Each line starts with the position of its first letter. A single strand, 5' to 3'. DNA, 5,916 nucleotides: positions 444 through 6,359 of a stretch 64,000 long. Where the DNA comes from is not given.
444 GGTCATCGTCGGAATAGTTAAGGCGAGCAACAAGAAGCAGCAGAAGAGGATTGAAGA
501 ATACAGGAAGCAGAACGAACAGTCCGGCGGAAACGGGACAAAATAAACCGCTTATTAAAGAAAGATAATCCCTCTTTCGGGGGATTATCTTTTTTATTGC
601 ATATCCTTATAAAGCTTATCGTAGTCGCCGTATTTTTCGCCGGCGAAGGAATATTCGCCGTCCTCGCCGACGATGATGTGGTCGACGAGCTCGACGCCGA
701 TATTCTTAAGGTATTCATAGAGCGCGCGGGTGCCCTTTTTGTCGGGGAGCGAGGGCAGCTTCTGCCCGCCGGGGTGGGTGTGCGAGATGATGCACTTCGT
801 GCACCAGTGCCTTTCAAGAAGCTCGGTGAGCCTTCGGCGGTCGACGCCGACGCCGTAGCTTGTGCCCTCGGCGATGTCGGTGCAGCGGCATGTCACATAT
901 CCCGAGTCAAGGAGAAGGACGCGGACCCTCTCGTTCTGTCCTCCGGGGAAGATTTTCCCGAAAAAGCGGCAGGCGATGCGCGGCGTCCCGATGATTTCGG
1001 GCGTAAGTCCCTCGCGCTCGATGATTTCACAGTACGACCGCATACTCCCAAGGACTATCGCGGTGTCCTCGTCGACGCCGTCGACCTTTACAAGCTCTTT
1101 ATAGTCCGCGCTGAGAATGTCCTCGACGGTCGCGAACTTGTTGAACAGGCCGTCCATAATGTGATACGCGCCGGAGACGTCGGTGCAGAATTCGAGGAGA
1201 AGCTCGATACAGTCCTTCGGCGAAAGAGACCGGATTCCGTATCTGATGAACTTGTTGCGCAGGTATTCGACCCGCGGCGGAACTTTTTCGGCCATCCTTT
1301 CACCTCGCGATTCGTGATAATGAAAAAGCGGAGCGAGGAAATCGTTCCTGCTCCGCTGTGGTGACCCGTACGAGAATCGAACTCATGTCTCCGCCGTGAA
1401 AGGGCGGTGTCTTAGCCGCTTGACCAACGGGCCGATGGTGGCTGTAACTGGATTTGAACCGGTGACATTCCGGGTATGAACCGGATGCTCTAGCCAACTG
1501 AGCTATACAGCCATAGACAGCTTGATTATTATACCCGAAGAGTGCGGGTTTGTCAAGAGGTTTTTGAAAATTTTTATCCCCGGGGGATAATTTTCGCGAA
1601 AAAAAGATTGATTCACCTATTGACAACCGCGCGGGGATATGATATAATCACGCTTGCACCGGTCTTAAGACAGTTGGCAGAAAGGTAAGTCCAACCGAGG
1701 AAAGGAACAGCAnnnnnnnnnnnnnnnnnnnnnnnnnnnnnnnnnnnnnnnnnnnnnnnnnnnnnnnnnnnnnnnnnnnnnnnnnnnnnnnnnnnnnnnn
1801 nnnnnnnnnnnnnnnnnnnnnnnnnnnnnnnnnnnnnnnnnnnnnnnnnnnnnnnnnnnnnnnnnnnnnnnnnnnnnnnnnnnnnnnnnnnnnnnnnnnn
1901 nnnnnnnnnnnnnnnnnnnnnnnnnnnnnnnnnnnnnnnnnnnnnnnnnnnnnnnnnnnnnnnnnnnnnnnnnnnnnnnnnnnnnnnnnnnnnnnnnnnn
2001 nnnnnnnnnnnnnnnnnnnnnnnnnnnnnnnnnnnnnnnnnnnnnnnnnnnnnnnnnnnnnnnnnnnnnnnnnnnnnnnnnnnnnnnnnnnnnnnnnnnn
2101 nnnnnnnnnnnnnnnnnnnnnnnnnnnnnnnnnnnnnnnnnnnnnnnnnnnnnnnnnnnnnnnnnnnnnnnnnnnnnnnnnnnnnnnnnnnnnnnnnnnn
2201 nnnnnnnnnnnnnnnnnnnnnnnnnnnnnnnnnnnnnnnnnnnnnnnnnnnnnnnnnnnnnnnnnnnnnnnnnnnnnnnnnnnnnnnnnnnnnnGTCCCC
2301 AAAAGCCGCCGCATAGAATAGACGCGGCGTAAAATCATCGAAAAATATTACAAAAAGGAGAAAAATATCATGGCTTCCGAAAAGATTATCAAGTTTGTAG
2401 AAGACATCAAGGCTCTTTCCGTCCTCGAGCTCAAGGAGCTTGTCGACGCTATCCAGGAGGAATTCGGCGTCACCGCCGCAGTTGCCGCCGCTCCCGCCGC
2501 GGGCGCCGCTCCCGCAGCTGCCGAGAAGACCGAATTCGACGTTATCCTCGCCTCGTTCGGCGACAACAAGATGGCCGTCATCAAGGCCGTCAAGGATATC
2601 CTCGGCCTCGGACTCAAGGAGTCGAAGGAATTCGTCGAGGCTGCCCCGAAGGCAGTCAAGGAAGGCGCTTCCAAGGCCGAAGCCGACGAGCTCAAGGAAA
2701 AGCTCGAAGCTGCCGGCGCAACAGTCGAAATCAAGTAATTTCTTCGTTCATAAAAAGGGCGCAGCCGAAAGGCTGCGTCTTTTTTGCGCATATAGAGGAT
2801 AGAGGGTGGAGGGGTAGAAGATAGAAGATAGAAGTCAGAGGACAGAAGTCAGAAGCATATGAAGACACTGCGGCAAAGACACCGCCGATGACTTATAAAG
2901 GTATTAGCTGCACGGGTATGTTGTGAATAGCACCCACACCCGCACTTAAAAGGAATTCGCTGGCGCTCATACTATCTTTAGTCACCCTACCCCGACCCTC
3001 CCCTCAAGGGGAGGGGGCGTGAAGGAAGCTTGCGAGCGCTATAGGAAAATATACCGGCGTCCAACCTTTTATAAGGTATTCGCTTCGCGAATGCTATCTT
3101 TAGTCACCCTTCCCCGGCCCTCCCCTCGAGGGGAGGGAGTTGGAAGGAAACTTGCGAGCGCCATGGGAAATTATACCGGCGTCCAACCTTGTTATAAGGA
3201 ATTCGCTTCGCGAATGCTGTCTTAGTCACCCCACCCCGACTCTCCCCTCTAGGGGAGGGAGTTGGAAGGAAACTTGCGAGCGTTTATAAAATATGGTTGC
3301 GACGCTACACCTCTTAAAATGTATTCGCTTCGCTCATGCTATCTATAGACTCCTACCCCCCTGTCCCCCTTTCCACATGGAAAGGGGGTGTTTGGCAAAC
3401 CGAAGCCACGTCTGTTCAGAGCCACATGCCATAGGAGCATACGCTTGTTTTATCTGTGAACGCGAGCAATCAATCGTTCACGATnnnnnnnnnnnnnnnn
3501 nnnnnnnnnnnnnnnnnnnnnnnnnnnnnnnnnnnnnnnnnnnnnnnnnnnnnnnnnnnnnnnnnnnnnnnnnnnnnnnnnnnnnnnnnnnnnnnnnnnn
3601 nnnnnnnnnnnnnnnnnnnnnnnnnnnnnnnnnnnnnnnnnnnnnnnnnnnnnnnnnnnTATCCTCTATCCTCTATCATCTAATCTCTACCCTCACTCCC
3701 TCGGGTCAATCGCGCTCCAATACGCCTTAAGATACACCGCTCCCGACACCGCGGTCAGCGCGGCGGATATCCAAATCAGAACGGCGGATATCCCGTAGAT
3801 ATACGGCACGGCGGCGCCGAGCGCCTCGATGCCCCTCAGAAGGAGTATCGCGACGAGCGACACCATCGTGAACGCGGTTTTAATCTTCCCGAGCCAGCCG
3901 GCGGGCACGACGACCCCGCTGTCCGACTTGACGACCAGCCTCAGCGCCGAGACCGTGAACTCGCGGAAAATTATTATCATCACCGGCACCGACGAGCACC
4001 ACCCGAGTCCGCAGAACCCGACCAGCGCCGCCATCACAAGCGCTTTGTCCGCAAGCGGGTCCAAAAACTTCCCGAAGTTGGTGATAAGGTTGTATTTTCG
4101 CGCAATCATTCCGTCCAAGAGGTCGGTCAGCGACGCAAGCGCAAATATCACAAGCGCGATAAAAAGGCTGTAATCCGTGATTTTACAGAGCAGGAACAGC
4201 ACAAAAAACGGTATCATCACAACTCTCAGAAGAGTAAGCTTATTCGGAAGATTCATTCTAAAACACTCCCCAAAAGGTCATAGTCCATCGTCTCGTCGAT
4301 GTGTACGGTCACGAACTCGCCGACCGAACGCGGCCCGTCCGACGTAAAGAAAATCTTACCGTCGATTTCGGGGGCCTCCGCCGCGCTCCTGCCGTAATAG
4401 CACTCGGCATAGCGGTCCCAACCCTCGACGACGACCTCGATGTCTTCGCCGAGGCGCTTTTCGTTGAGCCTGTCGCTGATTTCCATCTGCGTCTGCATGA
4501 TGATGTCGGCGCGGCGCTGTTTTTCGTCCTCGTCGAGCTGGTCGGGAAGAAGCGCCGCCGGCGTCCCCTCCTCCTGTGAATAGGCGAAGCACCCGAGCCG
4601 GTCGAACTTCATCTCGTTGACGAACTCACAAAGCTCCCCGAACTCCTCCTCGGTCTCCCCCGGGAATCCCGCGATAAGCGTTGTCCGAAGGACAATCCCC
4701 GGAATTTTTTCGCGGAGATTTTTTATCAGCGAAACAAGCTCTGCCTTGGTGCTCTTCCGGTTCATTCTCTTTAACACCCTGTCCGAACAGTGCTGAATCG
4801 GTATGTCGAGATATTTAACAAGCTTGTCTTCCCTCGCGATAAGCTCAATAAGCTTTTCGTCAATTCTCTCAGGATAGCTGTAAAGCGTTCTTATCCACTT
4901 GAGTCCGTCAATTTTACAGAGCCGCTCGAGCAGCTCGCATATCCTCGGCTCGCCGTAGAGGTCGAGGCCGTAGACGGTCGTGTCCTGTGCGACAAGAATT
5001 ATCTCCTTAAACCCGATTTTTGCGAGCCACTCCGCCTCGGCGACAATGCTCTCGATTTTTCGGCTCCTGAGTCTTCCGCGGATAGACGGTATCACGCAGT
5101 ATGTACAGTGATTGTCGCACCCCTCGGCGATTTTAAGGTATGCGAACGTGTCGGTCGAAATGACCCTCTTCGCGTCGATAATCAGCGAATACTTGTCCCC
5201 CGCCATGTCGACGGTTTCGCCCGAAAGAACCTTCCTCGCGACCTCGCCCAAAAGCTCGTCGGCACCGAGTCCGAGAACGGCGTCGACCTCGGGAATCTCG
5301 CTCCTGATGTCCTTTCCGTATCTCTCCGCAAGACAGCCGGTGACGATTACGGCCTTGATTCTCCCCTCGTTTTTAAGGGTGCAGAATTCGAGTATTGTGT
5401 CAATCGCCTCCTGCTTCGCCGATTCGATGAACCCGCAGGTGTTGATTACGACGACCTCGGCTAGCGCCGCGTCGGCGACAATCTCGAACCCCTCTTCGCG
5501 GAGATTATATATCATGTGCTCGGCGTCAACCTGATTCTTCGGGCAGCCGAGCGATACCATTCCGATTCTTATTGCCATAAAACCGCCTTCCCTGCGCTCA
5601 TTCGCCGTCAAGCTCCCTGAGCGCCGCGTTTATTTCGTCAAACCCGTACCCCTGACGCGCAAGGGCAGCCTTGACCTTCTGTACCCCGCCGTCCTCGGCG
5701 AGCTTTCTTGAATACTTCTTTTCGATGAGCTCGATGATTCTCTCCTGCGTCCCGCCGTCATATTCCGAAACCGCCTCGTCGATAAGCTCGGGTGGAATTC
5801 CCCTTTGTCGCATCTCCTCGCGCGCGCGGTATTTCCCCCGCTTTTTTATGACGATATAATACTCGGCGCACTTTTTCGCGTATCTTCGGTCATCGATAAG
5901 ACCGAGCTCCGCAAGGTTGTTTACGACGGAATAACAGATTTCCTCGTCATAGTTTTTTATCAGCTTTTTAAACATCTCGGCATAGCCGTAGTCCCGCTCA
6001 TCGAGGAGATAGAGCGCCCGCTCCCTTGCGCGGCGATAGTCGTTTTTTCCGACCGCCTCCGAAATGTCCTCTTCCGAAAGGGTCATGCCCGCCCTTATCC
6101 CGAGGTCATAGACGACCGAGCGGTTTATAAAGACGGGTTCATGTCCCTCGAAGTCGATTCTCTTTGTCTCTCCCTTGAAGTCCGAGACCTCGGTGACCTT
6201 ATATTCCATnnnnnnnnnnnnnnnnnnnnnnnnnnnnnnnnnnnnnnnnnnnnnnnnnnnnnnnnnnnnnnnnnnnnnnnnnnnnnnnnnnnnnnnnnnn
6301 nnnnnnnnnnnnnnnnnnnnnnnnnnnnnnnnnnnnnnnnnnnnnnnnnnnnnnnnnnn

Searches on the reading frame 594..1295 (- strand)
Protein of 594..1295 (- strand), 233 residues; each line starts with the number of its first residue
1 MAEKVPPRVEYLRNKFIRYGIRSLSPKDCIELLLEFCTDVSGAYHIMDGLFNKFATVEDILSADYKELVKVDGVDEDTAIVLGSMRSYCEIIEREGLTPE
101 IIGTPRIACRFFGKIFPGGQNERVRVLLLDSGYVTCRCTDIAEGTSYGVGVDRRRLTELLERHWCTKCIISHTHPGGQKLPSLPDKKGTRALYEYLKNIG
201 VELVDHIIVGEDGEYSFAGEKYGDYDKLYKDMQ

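Call 17: search_protein_families(library=pfam, proteins=[window:594-1295:-], max_evalue=0.001)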
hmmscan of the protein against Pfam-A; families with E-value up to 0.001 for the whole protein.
window:594-1295:- (233 aa): 3 families
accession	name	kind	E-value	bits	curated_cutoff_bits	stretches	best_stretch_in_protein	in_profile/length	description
PF04002.20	RadC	-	1.3e-20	74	22.1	1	109-221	8-120/121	RadC-like JAB domain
PF20582.4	UPF0758_N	-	0.00047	20.6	27.1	1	13-79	11-76/77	UPF0758 N-terminal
PF14520.12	HHH_5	-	0.00065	20.6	27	0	50-79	18-48/57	Helix-hairpin-helix domain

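Call 69: find_encoding_contigs(protein=window:594-1295:-, flank=10000, max_places=2)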
Protein window:594-1295:- (233 aa): 23 contigs read that carry it; 2 places shown.
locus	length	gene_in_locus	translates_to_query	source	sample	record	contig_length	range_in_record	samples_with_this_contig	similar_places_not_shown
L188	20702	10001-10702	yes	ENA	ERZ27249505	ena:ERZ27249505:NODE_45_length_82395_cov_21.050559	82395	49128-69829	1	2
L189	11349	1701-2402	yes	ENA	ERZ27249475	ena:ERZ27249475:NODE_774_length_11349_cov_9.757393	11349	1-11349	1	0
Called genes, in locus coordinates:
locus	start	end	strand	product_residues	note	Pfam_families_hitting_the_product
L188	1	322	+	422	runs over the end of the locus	-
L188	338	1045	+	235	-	PF00072:Response_reg, PF00486:Trans_reg_C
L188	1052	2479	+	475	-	PF00672:HAMP, PF00512:HisKA, PF02518:HATPase_c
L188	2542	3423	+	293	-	PF07136:DUF1385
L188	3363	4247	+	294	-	PF17827:PrmC_N, PF05175:MTS (weak)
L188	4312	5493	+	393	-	PF00154:RecA_N, PF08423:Rad51, PF06745:ATPase, PF13479:AAA_24 (weak), PF27531:MT3502_N (weak), PF21096:RecA_C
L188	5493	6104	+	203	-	PF21982:RecX_HTH1 (faint), PF02631:RecX_HTH2, PF21981:RecX_HTH3 (weak)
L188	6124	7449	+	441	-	PF00919:UPF0004, PF04055:Radical_SAM, PF18693:TRAM_2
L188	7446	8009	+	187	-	PF01066:CDP-OH_P_transf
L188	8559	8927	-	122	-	PF16320:Ribosomal_L12_N, PF00542:Ribosomal_L12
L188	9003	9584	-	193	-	PF00466:Ribosomal_L10, PF27436:RL10_C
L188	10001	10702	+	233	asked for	PF04002:RadC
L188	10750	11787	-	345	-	PF14257:DUF4349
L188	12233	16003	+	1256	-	PF04563:RNA_pol_Rpb2_1, PF04561:RNA_pol_Rpb2_2, PF04565:RNA_pol_Rpb2_3, PF10385:RNA_pol_Rpb2_45, PF00562:RNA_pol_Rpb2_6, PF04560:RNA_pol_Rpb2_7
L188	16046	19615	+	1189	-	PF04997:RNA_pol_Rpb1_1, PF00623:RNA_pol_Rpb1_2, PF04983:RNA_pol_Rpb1_3, PF05000:RNA_pol_Rpb1_4, PF04998:RNA_pol_Rpb1_5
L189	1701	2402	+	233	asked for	PF04002:RadC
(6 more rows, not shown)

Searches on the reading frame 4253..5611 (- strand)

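Call 17: search_protein_families(library=pfam, proteins=[window:4253-5611:-], max_evalue=0.001)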
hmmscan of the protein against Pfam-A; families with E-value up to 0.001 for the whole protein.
window:4253-5611:- (452 aa): 3 families
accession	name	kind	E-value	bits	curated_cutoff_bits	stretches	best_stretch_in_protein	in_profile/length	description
PF04055.27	Radical_SAM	-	7.2e-28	98.3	29.5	1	161-331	3-166/166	Radical SAM superfamily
PF00919.26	UPF0004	-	1.2e-26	93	27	1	16-114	2-98/98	Uncharacterized protein family UPF0004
PF18693.7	TRAM_2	-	1.7e-18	67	27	1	388-450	2-62/63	TRAM domain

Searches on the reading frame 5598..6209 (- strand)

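Call 17: search_protein_families(library=pfam, proteins=[window:5598-6209:-], max_evalue=0.001)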
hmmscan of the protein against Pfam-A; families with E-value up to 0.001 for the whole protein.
window:5598-6209:- (203 aa): 3 families
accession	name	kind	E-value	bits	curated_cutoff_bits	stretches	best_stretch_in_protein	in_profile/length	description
PF02631.22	RecX_HTH2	-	2.3e-10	41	26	1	106-146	1-41/42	RecX, second three-helix domain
PF21982.2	RecX_HTH1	-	7.3e-09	35.9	26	1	61-97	1-38/40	RecX, first three-helix domain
PF21981.2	RecX_HTH3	-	2.6e-07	31.1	26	1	155-197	3-48/48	RecX, third three-helix domain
